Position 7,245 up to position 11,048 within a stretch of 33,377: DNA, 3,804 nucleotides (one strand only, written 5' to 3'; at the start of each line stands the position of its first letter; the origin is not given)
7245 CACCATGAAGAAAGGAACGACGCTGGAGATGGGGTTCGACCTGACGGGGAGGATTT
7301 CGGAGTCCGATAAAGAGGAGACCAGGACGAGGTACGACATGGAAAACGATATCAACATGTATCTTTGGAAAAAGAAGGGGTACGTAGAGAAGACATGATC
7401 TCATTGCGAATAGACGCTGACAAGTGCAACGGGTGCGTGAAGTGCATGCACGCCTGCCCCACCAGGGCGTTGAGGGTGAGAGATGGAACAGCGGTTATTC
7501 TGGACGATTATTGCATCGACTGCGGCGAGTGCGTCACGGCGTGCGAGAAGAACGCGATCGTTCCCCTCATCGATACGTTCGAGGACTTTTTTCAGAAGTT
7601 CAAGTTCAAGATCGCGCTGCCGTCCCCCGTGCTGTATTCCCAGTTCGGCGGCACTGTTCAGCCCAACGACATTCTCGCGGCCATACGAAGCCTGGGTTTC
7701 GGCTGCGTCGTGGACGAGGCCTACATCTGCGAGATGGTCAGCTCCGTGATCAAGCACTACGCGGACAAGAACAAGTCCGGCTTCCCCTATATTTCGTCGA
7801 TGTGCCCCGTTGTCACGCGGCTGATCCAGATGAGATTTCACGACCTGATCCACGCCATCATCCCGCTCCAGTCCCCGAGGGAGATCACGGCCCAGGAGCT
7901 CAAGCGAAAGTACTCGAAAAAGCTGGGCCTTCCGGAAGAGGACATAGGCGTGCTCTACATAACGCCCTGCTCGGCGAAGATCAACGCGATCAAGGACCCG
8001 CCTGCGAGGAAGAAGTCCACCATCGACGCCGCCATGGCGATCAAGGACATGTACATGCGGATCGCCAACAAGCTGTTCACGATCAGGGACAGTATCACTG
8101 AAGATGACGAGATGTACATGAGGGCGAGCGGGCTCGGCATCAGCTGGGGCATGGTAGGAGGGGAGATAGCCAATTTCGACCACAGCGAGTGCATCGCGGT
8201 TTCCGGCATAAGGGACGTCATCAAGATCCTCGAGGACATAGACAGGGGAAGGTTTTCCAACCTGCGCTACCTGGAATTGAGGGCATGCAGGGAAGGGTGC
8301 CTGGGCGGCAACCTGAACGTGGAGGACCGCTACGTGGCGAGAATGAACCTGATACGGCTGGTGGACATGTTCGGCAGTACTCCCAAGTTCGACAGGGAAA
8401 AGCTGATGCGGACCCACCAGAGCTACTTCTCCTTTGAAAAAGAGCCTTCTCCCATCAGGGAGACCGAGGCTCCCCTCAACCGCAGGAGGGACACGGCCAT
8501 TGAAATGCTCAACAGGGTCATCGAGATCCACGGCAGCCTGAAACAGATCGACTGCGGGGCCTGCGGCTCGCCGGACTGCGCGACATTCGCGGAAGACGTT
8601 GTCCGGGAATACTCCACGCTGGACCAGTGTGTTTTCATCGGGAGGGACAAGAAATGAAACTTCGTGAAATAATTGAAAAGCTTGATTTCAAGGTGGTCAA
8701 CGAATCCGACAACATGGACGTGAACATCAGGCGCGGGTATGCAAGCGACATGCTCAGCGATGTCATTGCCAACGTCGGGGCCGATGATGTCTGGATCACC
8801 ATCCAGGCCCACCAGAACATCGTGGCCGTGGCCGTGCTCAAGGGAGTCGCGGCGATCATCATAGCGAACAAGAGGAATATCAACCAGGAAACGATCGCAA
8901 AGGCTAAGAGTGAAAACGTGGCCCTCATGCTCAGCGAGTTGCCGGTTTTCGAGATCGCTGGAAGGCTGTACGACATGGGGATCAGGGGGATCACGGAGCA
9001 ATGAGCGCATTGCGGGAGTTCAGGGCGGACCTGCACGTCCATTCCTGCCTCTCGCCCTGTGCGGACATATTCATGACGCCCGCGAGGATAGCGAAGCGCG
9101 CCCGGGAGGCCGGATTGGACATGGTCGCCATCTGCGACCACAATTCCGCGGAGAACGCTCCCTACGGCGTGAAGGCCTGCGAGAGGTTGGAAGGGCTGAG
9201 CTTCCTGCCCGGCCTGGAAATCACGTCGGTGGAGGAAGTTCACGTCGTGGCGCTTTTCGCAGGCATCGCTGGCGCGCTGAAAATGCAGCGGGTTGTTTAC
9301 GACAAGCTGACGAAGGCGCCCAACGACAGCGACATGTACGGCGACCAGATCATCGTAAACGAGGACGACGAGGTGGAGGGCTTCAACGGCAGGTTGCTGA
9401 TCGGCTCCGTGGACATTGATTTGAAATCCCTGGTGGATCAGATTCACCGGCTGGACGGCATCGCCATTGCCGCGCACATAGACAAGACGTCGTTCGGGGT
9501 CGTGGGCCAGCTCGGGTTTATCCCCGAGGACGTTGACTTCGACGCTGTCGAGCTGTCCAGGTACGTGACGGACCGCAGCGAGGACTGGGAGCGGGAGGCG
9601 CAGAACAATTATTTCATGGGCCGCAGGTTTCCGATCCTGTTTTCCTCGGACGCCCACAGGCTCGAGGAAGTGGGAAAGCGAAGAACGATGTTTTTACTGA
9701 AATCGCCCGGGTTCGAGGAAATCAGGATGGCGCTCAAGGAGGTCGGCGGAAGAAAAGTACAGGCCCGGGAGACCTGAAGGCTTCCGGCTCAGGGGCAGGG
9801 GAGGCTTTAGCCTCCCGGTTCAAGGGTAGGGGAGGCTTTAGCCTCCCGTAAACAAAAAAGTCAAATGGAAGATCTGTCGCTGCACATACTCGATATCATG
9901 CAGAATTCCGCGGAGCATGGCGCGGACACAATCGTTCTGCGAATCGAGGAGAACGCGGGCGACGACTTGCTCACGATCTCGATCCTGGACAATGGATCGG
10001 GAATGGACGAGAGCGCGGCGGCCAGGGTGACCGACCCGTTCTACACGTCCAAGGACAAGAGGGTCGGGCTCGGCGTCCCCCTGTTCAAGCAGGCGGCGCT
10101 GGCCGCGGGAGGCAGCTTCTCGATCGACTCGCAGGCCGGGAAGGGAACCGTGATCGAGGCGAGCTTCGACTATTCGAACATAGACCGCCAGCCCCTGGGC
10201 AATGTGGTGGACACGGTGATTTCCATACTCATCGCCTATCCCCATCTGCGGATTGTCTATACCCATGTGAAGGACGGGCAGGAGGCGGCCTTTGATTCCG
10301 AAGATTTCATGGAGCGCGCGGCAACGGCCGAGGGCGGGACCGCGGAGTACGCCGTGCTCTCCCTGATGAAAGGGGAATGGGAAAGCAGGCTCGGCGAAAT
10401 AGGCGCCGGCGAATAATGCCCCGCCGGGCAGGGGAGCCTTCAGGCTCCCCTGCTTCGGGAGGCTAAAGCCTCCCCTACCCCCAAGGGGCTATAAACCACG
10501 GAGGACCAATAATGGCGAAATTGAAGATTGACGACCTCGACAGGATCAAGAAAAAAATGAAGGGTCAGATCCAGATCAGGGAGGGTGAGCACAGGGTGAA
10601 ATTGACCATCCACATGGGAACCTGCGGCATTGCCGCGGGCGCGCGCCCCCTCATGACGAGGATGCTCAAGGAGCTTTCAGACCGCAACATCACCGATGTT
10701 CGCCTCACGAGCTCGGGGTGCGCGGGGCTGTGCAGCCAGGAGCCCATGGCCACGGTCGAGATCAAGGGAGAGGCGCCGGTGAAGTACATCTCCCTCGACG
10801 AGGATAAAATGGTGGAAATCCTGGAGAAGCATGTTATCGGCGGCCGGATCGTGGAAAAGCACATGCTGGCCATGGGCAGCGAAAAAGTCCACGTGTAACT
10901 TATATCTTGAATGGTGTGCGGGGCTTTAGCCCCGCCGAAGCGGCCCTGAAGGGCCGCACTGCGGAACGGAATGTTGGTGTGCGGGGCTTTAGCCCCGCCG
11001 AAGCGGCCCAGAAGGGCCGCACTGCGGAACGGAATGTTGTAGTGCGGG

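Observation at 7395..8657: HydS-like [FeFe]-hydrogenase homolog: all four H-cluster cysteines retained, proton-relay Cys and both conserved Met replaced, extra Cx2Cx4Cx16C motif, no PAS domain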

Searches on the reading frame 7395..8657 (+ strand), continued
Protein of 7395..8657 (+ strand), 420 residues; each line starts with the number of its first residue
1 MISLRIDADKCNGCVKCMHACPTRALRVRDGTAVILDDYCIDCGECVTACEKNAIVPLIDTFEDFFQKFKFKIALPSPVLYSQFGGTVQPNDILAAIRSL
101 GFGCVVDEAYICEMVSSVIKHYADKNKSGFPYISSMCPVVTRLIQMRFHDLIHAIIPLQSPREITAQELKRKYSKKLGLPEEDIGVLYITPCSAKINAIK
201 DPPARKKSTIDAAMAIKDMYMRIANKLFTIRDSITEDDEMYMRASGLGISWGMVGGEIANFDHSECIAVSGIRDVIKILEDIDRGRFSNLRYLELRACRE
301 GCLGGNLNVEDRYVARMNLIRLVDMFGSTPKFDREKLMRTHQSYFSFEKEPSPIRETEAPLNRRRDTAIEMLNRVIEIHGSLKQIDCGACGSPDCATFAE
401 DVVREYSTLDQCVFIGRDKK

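Call 69: find_encoding_contigs(protein=P0001, flank=10000, max_places=3)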
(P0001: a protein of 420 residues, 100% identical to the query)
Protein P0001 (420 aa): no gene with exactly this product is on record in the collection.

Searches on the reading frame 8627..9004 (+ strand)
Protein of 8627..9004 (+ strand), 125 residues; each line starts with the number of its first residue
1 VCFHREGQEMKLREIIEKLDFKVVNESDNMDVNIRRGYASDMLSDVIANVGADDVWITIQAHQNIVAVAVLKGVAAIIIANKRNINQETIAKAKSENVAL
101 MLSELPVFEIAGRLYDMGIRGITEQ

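Call 3: search_protein_families(library=pfam, proteins=[window:8627-9004:+], max_evalue=0.01)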
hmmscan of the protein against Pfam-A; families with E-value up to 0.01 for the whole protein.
window:8627-9004:+ (125 aa): 4 families
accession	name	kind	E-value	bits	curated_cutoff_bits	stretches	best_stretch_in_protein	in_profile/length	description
PF07085.17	DRTGG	-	0.00018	21.7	25.2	1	14-114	1-102/105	DRTGG domain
PF07488.18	Glyco_hydro_67M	-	0.0073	15.9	23.5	1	18-102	18-96/326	Glycosyl hydrolase family 67 middle domain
PF02603.21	Hpr_kinase_N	-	0.0084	16.5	24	0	71-113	78-120/125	HPr Serine kinase N terminus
PF01983.22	CofC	-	0.0093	15.6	22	0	32-108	23-101/217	Guanylyl transferase CofC like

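Call 4: search_protein_families(library=ncbifam, proteins=[window:8627-9004:+], max_evalue=0.01)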
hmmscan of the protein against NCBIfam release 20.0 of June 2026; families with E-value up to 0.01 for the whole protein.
window:8627-9004:+ (125 aa): 5 families
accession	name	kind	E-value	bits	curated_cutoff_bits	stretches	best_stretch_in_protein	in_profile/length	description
NF011440.0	PRK14869.1-2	equivalog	3.6e-06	25.9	746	1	10-109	135-232/541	putative manganese-dependent inorganic diphosphatase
NF011442.0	PRK14869.1-4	equivalog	2.8e-05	22.8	400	1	11-111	141-240/543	putative manganese-dependent inorganic diphosphatase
NF011443.0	PRK14869.1-5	equivalog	5.4e-05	21.8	335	1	9-115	138-243/546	putative manganese-dependent inorganic diphosphatase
NF011441.0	PRK14869.1-3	equivalog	0.00029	19.6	753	1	10-115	138-242/548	putative manganese-dependent inorganic diphosphatase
NF011446.0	PRK14869.2-2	equivalog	0.00039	19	601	1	45-103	188-246/576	putative manganese-dependent inorganic diphosphatase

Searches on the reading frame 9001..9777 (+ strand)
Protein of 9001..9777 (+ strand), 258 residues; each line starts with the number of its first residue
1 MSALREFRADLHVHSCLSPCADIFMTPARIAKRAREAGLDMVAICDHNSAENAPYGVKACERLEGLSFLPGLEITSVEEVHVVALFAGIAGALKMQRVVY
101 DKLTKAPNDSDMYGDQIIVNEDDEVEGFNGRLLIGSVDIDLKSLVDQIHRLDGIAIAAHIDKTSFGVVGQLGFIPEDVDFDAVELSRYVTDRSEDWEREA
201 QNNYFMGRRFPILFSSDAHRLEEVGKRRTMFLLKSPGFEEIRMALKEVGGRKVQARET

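Call 3: search_protein_families(library=pfam, proteins=[window:9001-9777:+], max_evalue=0.01)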
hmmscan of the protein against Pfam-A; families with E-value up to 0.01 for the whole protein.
window:9001-9777:+ (258 aa): 2 families
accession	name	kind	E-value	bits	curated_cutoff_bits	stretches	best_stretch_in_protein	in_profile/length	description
PF13263.12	PHP_C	-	4.8e-07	29.7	21.3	1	208-247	14-53/56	PHP-associated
PF02811.25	PHP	-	5.8e-07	30.4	26.4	1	10-92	1-85/164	PHP domain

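Call 4: search_protein_families(library=ncbifam, proteins=[window:9001-9777:+], max_evalue=0.01)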
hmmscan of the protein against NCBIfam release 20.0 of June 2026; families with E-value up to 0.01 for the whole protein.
window:9001-9777:+ (258 aa): 11 families
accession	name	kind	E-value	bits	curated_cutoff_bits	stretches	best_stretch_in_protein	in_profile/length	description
NF045780.1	TrlF_fam_ATP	equivalog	1.4e-13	50.5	350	1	7-247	6-265/944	TrlF family AAA-like ATPase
NF038032.1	CehA_McbA_metalo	domain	1.3e-12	47.8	80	1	8-85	4-77/315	CehA/McbA family metallohydrolase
NF042955.1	Ppl_antiphage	equivalog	5.3e-11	41.2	1000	1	65-246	76-233/882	anti-phage protein Ppl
NF041577.1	nside_bi_sphtase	equivalog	1.9e-08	33.9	400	1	8-85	3-79/276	3',5'-nucleoside bisphosphate phosphatase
NF045781.1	Spaf1101_AAA_ATP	equivalog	2e-07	29.9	475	1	30-247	97-298/836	Spaf_1101 family AAA-like ATPase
NF047791.1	RNaseRnm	equivalog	2.9e-07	30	375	1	9-87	3-82/275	RNase RNM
NF004981.0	PRK06361.1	equivalog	1e-05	25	117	1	9-81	2-78/217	histidinol phosphate phosphatase domain-containing protein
TIGR01405.1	polC_Gram_pos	equivalog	0.00012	19.9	1043.45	1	6-84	102-178/1211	DNA polymerase III subunit alpha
NF001688.0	PRK00448.1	equivalog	0.00038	18.1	873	1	6-88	336-416/1445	PolC-type DNA polymerase III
NF005596.0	PRK07328.1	subfamily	0.0011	18.4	202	0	205-242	217-256/269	histidinol-phosphatase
NF006702.0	PRK09248.1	domain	0.0021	17.6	264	0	7-49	3-43/246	PHP domain-containing protein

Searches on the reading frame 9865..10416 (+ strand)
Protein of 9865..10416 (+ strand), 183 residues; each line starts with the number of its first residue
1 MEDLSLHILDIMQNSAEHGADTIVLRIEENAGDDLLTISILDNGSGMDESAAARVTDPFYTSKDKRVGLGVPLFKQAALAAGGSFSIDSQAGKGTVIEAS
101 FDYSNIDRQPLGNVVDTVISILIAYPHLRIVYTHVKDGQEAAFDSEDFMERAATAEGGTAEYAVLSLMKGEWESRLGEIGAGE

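Call 3: search_protein_families(library=pfam, proteins=[window:9865-10416:+], max_evalue=0.01)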
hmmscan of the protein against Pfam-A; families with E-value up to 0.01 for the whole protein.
window:9865-10416:+ (183 aa): 2 families
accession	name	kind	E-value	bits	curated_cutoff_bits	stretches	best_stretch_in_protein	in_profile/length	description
PF02518.31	HATPase_c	-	2.7e-14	54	26.4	1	7-102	9-108/111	Histidine kinase-, DNA gyrase B-, and HSP90-like ATPase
PF13589.12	HATPase_c_3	-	5.2e-06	27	25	1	8-110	7-112/137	Histidine kinase-, DNA gyrase B-, and HSP90-like ATPase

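Call 4: search_protein_families(library=ncbifam, proteins=[window:9865-10416:+], max_evalue=0.01)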
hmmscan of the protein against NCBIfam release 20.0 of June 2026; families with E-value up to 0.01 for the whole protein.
window:9865-10416:+ (183 aa): 50 families (the best 25 are shown)
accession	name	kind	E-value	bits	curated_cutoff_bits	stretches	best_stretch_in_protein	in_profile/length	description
NF008468.0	PRK11360.1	equivalog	2.5e-13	49.3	646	1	9-105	512-610/616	two-component system sensor histidine kinase AtoS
NF053867.1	SprKinKinDBac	equivalog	1.2e-11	43.8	775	1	8-99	402-493/500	sporulation kinase KinD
NF010076.0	PRK13557.1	subfamily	3.4e-11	42.3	631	1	30-105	319-396/540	histidine kinase famiy protein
TIGR02916.1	PEP_his_kin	equivalog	2.4e-10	39.6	300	1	8-97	584-674/679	XrtA/PEP-CTERM system histidine kinase PrsK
NF010411.0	PRK13837.1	equivalog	1.1e-08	33.6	647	1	34-100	606-672/828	two-component system VirA-like sensor kinase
NF007688.0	PRK10364.1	equivalog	1.2e-08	34.1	479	1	11-98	363-446/460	two-component system sensor histidine kinase ZraS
NF040750.1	tetrathio_HK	equivalog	1.6e-07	30.2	750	1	10-91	463-542/555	tetrathionate respiration histidine kinase TtrS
NF052574.1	HisKinEspCMyxo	equivalog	2.2e-07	29.5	1200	1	23-97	554-631/785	serine histidine kinase EspC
NF038348.1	T2SS_HK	subfamily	3.2e-07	29.1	450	1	13-97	481-567/574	histidine kinase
NF008298.1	PRK11086.1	subfamily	3.4e-07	29.1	520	1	30-100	452-522/529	DcuS/MalK family sensor histidine kinase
TIGR01925.2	spIIAB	equivalog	4.9e-07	29.7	135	1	14-98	48-131/137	anti-sigma F factor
NF046020.1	HisKinCckABruc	equivalog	5.2e-07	27.9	1000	1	20-97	622-701/868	cell cycle histidine kinase CckA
NF052573.1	HisKinEspAMyxo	equivalog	7.4e-07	27.6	1400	1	23-102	532-610/755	serine histidine kinase EspA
NF041777.1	sens_FixL_Rhizob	equivalog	8.1e-07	28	850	1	9-95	391-473/485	sensor protein FixL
NF008312.0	PRK11100.1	equivalog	1.3e-06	27.6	356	1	8-99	374-470/477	two-component system sensor histidine kinase CreC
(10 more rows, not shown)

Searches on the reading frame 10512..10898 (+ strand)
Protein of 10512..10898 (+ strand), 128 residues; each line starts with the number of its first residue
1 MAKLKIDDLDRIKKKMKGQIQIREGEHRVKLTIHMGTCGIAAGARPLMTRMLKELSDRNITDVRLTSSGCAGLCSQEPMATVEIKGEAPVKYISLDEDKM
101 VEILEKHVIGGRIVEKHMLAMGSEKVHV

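Call 3: search_protein_families(library=pfam, proteins=[window:10512-10898:+], max_evalue=0.01)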
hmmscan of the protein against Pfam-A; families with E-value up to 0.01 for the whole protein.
window:10512-10898:+ (128 aa): 1 family
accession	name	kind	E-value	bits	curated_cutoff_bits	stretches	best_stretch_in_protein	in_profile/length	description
PF01257.25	2Fe-2S_thioredx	-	0.0025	18.1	24.8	1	31-106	68-143/145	Thioredoxin-like [2Fe-2S] ferredoxin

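Call 4: search_protein_families(library=ncbifam, proteins=[window:10512-10898:+], max_evalue=0.01)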
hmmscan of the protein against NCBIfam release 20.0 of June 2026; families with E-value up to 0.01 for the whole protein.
window:10512-10898:+ (128 aa): 2 families
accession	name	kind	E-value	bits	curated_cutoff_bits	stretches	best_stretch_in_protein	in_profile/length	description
NF041612.1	fdxn_Clost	equivalog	2.8e-08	34.3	150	1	46-117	31-100/102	2Fe-2S ferredoxin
NF041613.1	fdxn_Azotob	equivalog_domain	9.7e-05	22.6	195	1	35-116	21-99/107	2Fe-2S ferredoxin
